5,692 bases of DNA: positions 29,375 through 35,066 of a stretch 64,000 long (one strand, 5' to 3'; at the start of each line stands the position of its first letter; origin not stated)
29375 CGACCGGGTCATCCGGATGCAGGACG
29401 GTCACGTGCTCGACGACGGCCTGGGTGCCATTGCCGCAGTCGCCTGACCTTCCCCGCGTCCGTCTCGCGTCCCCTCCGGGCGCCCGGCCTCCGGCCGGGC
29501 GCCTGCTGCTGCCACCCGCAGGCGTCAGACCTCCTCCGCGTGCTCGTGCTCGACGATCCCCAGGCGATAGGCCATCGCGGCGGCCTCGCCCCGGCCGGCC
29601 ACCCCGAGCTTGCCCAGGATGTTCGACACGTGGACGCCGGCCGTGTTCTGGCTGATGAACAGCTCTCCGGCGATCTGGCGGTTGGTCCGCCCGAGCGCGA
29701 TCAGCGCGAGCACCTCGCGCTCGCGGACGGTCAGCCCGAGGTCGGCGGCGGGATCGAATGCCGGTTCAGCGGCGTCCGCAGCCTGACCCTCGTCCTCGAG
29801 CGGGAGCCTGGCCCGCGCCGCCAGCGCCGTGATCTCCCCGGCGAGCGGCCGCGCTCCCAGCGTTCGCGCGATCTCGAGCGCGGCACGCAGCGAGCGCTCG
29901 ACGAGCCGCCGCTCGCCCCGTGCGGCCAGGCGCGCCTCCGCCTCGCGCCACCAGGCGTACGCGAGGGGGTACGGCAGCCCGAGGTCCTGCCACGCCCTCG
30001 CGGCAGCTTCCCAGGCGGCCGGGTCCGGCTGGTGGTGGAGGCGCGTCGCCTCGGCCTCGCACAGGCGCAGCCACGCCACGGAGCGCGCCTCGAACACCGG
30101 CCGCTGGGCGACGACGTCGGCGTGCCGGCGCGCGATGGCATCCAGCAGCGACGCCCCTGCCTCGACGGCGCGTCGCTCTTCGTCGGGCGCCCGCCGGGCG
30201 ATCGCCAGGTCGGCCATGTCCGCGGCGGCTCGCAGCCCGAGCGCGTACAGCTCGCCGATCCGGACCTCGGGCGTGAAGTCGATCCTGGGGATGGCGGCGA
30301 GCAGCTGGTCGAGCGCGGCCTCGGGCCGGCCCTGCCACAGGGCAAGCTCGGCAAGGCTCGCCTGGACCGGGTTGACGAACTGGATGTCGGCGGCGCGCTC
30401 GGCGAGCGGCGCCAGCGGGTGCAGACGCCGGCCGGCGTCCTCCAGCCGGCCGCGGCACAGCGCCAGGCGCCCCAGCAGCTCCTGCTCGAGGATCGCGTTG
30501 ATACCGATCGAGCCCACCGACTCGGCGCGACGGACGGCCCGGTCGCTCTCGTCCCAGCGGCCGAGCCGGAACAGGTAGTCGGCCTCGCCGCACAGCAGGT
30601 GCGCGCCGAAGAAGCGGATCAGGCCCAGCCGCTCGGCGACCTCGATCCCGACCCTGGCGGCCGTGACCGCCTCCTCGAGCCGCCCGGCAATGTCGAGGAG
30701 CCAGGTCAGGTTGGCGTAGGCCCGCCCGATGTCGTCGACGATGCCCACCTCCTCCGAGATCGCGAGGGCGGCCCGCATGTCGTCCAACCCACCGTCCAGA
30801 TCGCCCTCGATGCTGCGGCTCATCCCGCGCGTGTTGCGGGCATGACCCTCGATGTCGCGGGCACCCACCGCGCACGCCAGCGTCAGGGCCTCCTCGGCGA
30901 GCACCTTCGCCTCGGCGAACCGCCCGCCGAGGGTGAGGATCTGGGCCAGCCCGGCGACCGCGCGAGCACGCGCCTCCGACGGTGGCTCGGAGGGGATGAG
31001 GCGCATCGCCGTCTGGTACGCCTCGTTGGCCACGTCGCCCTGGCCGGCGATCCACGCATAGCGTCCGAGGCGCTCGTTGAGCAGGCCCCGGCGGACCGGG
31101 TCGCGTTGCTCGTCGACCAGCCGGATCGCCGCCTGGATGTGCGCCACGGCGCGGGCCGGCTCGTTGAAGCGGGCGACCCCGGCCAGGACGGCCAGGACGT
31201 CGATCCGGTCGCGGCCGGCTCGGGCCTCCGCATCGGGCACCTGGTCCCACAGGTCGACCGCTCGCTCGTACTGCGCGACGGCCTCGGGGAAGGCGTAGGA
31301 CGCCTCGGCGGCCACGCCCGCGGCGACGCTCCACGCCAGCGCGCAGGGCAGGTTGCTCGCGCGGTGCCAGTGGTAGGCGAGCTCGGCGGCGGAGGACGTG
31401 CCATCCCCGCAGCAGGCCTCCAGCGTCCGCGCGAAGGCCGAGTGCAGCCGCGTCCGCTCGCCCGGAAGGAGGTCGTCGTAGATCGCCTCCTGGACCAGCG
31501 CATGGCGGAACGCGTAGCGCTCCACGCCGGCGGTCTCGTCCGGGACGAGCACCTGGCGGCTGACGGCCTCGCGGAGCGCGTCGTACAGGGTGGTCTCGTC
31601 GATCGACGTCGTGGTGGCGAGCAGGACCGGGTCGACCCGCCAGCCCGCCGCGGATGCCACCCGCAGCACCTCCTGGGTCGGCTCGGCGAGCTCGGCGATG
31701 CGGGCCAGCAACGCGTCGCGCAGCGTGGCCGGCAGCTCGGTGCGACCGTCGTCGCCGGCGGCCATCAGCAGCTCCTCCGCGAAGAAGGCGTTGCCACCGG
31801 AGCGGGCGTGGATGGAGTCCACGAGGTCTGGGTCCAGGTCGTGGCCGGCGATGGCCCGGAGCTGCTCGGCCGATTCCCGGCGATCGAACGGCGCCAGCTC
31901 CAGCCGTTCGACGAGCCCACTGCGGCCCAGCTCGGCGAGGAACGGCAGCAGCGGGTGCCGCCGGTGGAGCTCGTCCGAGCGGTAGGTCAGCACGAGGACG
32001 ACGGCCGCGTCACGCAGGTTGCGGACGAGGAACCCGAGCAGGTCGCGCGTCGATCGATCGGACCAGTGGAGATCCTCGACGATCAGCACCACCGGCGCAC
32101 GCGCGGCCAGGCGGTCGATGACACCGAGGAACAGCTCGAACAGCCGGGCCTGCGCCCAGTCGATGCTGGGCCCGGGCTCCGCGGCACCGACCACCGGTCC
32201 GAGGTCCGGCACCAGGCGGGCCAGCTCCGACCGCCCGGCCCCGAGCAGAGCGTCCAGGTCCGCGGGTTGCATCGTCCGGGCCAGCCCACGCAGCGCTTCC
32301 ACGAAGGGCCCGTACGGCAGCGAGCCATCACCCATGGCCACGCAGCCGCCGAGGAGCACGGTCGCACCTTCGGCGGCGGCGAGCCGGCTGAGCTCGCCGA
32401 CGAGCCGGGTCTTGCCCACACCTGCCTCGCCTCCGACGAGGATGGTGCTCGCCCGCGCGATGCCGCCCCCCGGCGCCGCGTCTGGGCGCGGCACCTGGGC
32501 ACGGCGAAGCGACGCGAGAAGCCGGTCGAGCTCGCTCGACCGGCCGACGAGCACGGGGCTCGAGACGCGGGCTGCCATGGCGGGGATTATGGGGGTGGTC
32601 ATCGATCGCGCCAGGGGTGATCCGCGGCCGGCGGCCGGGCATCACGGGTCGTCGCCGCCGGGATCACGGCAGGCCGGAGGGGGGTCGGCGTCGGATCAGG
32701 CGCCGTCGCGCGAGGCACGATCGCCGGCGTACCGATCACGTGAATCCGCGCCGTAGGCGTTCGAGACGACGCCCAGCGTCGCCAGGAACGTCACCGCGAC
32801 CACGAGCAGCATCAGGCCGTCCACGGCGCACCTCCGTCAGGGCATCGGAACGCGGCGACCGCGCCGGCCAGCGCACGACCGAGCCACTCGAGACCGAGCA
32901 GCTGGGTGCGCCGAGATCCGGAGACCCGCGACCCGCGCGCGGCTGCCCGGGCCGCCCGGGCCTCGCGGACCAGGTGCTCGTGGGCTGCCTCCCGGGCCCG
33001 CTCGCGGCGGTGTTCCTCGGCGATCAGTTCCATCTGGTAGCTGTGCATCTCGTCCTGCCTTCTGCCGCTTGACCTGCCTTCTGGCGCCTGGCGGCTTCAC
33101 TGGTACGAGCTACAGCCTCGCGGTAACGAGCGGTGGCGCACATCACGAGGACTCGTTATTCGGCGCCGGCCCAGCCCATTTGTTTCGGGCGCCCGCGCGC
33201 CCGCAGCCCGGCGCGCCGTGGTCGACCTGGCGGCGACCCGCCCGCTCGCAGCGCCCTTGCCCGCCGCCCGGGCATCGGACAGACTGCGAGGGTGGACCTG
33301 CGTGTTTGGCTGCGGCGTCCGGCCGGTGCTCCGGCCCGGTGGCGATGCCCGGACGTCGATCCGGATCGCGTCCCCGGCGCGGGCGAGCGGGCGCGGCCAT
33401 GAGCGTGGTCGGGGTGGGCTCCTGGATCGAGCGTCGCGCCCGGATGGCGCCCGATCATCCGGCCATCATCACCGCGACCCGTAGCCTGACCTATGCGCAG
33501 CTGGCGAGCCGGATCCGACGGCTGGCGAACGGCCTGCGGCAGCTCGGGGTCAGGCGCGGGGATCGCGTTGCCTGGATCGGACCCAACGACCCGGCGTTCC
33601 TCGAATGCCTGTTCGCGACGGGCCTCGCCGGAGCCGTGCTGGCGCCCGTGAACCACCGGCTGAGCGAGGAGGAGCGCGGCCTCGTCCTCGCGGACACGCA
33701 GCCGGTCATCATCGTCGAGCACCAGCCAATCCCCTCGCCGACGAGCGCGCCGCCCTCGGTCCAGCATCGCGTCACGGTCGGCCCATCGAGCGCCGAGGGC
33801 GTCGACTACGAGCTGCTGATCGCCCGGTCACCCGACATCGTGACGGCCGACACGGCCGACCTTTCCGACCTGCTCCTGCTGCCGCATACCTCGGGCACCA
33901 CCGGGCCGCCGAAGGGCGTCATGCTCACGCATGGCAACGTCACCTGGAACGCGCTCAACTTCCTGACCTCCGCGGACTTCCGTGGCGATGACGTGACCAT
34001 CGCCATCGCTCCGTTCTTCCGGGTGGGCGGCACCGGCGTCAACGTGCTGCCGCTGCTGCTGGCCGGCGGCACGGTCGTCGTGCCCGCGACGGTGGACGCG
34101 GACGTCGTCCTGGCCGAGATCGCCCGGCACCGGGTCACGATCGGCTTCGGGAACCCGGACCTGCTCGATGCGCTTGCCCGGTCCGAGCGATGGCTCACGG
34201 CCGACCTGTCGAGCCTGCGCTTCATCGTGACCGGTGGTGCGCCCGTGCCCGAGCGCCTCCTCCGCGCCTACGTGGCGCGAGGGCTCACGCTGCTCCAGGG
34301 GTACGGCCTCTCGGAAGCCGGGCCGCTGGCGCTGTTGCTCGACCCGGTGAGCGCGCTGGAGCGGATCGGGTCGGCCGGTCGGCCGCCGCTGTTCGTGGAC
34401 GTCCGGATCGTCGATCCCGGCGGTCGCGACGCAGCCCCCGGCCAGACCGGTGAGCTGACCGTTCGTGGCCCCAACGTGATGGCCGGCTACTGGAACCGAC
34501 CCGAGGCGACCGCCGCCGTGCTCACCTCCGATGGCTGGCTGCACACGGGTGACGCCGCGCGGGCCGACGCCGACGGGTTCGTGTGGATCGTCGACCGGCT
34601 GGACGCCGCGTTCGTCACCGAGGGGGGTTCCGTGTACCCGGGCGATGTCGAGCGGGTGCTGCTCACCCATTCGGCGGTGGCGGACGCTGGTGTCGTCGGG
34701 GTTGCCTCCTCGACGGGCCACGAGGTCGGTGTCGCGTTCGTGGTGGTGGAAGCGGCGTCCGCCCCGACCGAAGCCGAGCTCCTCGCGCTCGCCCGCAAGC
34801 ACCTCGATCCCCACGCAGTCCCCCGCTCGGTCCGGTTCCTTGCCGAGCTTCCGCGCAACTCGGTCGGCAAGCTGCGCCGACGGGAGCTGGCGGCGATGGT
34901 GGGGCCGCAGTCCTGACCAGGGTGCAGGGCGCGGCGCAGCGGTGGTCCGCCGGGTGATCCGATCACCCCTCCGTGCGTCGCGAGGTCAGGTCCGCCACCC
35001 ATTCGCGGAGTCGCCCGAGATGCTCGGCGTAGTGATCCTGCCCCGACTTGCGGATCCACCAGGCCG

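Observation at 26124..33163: Duplicated small-ORF cassette: two 'MHSYQM...' mini-proteins, each behind the same conserved 64-nt non-coding block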

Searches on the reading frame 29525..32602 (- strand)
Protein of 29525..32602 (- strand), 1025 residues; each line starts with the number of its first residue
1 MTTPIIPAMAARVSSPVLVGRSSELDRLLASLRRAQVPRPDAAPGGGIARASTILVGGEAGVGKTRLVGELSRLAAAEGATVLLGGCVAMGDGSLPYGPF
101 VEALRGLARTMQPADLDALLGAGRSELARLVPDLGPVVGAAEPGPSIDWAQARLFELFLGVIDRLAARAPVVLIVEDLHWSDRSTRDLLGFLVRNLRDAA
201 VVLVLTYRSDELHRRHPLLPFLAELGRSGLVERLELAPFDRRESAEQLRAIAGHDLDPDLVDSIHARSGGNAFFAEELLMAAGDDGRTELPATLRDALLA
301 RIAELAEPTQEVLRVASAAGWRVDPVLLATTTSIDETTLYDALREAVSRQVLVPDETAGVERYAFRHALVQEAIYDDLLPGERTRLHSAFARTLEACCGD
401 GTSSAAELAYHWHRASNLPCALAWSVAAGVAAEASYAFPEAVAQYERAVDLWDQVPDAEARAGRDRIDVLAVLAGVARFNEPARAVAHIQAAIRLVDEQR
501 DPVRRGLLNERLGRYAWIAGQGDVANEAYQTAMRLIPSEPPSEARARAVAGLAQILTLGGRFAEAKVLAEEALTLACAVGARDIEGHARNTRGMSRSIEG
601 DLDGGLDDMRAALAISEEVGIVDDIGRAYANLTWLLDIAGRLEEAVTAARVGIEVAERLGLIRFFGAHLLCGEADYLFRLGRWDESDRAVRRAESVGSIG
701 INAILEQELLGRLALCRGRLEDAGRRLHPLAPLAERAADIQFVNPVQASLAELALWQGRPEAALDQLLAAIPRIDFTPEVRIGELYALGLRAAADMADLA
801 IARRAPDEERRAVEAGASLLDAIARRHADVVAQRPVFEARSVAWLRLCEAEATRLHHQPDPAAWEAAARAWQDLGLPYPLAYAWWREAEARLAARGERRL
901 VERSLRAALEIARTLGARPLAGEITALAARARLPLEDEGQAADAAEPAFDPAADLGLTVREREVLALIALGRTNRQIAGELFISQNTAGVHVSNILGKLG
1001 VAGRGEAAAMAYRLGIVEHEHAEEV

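Call 10: search_protein_families(library=pfam, proteins=[window:29525-32602:-], max_evalue=0.01)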
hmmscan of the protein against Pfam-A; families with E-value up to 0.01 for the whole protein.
window:29525-32602:- (1025 aa): 7 families
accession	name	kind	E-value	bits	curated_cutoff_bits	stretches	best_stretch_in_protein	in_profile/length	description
PF13191.12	AAA_16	-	1.6e-25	91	32.6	1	18-203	2-166/167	AAA ATPase domain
PF00196.25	GerE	-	1.9e-16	59.9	23.5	1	957-1011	3-57/57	Bacterial regulatory proteins, luxR family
PF13424.12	TPR_12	-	2e-08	34.7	30.1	2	509-576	6-75/77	Tetratricopeptide repeat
PF17874.7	TPR_MalT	-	3.7e-05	23.6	45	1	480-771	15-307/336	MalT-like TPR region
PF13401.12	AAA_22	-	0.0025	18.5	27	0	51-209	5-124/130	AAA domain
PF08281.18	Sigma70_r4_2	-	0.0076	16.3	25.7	0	957-998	11-53/54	Sigma-70, region 4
PF07719.23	TPR_2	-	0.0093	16.5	27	0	549-576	4-31/34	Tetratricopeptide repeat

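Call 59: search_protein_families(library=ncbifam, proteins=[window:29525-32602:-], max_evalue=1)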
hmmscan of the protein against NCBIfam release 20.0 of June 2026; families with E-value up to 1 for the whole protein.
window:29525-32602:- (1025 aa): 23 families
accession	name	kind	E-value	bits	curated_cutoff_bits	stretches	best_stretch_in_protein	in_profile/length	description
TIGR03903.1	TOMM_kin_cyc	equivalog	4.8e-59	200.3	705.75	1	18-578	483-1048/1267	TOMM system kinase/cyclase fusion protein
NF047785.1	respo_reg_MadR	equivalog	1.2e-13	50.9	300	1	956-1017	148-209/209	MadR family response regulator transcription factor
NF003420.0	PRK04841.1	equivalog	9.5e-10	37.1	537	1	956-1014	838-896/903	HTH-type transcriptional regulator MalT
NF011896.0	PRK15369.1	equivalog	1.5e-09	37.7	242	1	957-1017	150-210/211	two component system response regulator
NF007935.0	PRK10651.1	equivalog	3.1e-09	36.3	250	1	956-1010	155-209/216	two-component system response regulator NarL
NF052445.1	RespRegMctR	equivalog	1e-08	34.8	300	1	955-1006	143-194/205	two-component system response regulator MctR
TIGR03541.1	reg_near_HchA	equivalog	2.5e-08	33.7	215.6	1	920-1015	131-230/232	PA1136 family autoinducer-binding transcriptional regulator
NF052366.1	photon_PedR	equivalog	3e-08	33.7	120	1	957-1013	3-59/74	photosynthetic electron transport-dependent transcriptional regulator PedR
NF007505.1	PRK10100.1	equivalog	3.4e-08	33.4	250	1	955-1011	143-199/204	biofilm master transcriptional regulator CsgD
TIGR03020.2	EpsA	equivalog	4.3e-08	33.1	170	1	952-1012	186-246/247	XrtB/PEP-CTERM-associated transcriptional regulator EpsA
NF007708.0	PRK10403.1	equivalog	1.3e-07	31.3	343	1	957-1008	154-205/215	nitrate/nitrite response regulator protein NarP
NF041830.1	RR_TF_ErdR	exception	8.9e-06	25.6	390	1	955-1014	149-208/213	response regulator transcription factor ErdR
NF041673.1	transregRamA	equivalog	1.1e-05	24.6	500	1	957-1017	219-279/280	acetate metabolism transcriptional regulator RamA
NF047402.1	TransRegVisN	equivalog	4.2e-05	22.9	250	1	954-1017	183-246/246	transcriptional regulator VisN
NF007685.0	PRK10360.1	equivalog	8.3e-05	22.5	258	1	956-1008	137-189/196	response regulator transcription factor UhpA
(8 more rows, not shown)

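Call 92: search_protein_families(library=padloc, proteins=[window:29525-32578:-], max_evalue=0.01)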
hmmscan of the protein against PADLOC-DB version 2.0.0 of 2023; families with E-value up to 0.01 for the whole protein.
window:29525-32578:- (1017 aa): 2 families
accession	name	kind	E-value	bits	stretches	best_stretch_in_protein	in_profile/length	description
PDLC01855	CARF3--CARF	-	0.00039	18.2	1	949-991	218-260/288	-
PDLC01851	CARF3--CARF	-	0.0011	16.4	1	949-991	210-252/279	-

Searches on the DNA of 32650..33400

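Call 38: search_rna_families(source=window, start=32650, end=33400, threshold=evalue, max_evalue=10)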
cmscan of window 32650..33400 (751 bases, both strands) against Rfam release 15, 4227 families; matches with E-value up to 10: 1.
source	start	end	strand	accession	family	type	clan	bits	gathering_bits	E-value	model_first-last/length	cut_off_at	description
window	32753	32792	-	RF01059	mir-598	Gene; miRNA;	-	19.2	69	0.4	1-80/80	no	mir-598 microRNA precursor family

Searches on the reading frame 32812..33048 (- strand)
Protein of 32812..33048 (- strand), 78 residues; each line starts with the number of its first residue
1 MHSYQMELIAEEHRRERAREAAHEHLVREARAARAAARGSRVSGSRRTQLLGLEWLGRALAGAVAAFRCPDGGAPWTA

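Call 10: search_protein_families(library=pfam, proteins=[window:32812-33048:-], max_evalue=0.01)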
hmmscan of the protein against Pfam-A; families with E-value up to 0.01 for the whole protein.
window:32812-33048:- (78 aa): 0 families

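Call 18: find_homologous_proteins(query=window:32812-33048:-, max_evalue=0.01)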
Query window:32812-33048:- (78 aa): 2 proteins with E <= 0.01 among 85 candidates.
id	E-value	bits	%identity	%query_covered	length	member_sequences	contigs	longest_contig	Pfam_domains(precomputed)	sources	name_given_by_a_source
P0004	8.0e-42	158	100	100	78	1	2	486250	-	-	-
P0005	1.3e-33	132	86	100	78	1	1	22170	-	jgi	jgi:hypothetical protein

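Call 59: search_protein_families(library=ncbifam, proteins=[window:32812-33048:-], max_evalue=1)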
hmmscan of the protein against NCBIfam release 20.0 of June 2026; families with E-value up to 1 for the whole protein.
window:32812-33048:- (78 aa): 1 family
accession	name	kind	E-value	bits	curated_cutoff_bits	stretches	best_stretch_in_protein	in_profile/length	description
NF006455.0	PRK08813.1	equivalog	0.24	10.6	489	1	12-50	266-304/374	threonine dehydratase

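Call 92: search_protein_families(library=padloc, proteins=[window:32812-33048:-], max_evalue=0.01)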
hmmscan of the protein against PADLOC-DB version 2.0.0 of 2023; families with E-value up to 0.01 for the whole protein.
window:32812-33048:- (78 aa): 0 families

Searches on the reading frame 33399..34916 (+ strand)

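Call 10: search_protein_families(library=pfam, proteins=[window:33399-34916:+], max_evalue=0.01)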
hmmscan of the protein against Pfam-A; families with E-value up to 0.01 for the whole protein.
window:33399-34916:+ (505 aa): 2 families
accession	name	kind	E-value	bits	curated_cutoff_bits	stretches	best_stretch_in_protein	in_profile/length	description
PF00501.34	AMP-binding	-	1.9e-87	294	29.9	1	11-365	2-384/384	AMP-binding enzyme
PF13193.12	AMP-binding_C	-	2e-17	64.3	24.5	1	417-491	2-76/76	AMP-binding enzyme C-terminal domain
